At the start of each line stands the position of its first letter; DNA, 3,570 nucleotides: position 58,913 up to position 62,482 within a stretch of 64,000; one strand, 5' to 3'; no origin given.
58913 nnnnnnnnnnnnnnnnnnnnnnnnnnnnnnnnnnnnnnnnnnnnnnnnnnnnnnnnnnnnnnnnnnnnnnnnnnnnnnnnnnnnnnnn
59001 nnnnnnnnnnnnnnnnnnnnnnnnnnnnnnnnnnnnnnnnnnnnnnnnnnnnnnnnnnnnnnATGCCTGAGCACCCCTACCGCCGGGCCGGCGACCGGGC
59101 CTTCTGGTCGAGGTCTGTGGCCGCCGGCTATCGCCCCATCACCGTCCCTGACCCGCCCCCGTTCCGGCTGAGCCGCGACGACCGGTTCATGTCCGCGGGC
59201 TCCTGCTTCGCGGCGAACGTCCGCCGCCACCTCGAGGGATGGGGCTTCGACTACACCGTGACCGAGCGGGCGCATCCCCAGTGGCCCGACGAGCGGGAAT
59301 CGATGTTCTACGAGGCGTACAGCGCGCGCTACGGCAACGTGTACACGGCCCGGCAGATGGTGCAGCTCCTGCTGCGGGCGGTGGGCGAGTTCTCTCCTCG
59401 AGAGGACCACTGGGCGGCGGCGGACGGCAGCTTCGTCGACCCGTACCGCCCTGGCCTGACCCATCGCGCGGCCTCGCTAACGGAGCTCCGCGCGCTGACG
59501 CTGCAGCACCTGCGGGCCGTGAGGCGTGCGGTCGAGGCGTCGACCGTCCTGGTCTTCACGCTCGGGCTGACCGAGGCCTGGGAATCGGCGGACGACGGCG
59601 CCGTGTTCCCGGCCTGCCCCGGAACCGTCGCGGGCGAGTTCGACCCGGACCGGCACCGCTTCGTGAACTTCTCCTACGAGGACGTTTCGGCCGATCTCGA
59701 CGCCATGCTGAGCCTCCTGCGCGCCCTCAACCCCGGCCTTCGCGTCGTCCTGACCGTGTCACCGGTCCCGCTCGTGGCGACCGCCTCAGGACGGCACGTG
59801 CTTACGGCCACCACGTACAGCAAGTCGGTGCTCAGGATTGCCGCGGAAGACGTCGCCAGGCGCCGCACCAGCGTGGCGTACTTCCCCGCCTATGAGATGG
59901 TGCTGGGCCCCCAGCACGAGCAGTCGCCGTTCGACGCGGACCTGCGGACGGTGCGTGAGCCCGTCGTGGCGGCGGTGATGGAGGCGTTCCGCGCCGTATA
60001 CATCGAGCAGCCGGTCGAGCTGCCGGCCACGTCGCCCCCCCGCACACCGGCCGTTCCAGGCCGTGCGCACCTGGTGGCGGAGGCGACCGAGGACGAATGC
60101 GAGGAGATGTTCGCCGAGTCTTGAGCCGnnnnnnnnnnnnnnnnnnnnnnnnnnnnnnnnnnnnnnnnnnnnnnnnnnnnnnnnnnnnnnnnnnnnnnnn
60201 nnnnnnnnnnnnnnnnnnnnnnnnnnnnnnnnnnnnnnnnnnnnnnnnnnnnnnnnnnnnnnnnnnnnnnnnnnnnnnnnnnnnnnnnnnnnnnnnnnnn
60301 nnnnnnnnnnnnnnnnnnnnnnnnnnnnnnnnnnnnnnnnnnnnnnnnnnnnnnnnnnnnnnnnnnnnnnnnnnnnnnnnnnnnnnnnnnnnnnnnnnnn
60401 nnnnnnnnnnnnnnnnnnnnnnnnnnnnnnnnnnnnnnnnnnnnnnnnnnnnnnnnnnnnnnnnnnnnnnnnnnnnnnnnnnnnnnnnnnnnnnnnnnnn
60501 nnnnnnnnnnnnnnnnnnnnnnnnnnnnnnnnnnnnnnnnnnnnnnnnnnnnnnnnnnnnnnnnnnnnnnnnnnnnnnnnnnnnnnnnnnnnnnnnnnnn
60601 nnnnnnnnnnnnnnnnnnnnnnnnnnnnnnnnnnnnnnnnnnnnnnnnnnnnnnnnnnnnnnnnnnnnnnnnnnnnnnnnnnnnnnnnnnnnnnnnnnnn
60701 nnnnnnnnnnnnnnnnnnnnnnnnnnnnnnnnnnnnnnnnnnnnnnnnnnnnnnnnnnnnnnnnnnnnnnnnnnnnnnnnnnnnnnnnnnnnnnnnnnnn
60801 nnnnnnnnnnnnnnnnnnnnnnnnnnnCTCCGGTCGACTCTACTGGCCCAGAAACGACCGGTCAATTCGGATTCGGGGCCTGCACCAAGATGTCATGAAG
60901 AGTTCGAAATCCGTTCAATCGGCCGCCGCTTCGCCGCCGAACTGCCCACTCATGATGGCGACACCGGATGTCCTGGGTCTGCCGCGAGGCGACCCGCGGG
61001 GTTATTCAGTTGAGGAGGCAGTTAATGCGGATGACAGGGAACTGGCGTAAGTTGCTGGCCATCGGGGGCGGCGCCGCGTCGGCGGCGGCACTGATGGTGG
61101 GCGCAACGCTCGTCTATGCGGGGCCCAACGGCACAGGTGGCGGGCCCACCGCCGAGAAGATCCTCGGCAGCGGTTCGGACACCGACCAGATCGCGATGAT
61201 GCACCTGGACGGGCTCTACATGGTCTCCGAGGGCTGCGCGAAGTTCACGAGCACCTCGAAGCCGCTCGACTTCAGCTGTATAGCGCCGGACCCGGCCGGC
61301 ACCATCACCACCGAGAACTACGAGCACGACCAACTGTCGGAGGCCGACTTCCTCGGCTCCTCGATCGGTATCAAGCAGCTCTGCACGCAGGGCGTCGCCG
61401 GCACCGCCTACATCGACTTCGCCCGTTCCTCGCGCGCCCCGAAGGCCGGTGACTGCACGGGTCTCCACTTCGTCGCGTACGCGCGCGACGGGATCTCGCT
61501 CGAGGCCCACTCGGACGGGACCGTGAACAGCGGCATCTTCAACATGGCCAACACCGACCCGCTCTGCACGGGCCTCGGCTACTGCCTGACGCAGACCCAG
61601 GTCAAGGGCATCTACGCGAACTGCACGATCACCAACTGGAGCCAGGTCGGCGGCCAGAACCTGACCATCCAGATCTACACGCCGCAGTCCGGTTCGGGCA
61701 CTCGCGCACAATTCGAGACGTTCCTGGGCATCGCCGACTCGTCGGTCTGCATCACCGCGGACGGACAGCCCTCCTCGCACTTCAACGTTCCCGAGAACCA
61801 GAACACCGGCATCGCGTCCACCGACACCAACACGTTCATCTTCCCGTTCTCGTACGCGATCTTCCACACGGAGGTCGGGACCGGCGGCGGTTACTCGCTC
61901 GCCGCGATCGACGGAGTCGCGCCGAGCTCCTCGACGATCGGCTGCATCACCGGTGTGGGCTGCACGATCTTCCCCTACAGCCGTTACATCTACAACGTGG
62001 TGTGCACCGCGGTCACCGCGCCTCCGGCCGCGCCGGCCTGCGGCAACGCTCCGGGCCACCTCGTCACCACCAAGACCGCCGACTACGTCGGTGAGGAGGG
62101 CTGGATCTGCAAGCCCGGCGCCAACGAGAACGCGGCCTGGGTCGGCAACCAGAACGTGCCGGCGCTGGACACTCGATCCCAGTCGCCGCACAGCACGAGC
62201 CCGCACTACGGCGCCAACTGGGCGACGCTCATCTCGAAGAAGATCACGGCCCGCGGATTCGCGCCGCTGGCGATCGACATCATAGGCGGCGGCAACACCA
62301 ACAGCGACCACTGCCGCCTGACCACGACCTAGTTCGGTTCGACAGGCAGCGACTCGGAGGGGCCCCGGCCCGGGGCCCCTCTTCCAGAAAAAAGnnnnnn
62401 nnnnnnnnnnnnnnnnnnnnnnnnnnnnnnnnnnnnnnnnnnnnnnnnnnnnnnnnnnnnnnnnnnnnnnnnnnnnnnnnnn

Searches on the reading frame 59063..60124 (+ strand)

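Call 85: search_protein_families(library=pfam, proteins=[window:59063-60124:+], max_evalue=0.01)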
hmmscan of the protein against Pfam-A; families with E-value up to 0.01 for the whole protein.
window:59063-60124:+ (353 aa): 1 family
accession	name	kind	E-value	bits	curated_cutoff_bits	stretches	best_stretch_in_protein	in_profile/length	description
PF08885.17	GSCFA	-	1.7e-51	175.7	25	1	41-309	1-237/237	GSCFA family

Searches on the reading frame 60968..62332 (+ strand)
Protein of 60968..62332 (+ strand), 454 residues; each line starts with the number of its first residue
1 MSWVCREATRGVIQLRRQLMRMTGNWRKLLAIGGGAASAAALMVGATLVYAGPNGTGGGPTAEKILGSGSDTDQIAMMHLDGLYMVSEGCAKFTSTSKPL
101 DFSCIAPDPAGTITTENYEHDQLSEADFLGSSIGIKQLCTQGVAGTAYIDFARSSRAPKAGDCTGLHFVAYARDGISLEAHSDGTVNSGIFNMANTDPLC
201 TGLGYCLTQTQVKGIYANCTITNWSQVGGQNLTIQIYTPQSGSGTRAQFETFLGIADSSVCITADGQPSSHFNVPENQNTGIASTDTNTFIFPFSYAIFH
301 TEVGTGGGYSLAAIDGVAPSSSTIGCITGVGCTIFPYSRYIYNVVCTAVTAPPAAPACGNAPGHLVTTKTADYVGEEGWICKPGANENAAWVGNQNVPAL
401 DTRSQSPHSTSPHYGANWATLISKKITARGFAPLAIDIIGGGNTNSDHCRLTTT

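Call 85: search_protein_families(library=pfam, proteins=[window:60968-62332:+], max_evalue=0.01)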
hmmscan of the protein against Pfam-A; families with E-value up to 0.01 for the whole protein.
window:60968-62332:+ (454 aa): 1 family
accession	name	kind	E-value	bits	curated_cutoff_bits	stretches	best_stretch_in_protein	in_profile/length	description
PF12849.12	PBP_like_2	-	5.7e-15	56.2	27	1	127-347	43-247/267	PBP superfamily domain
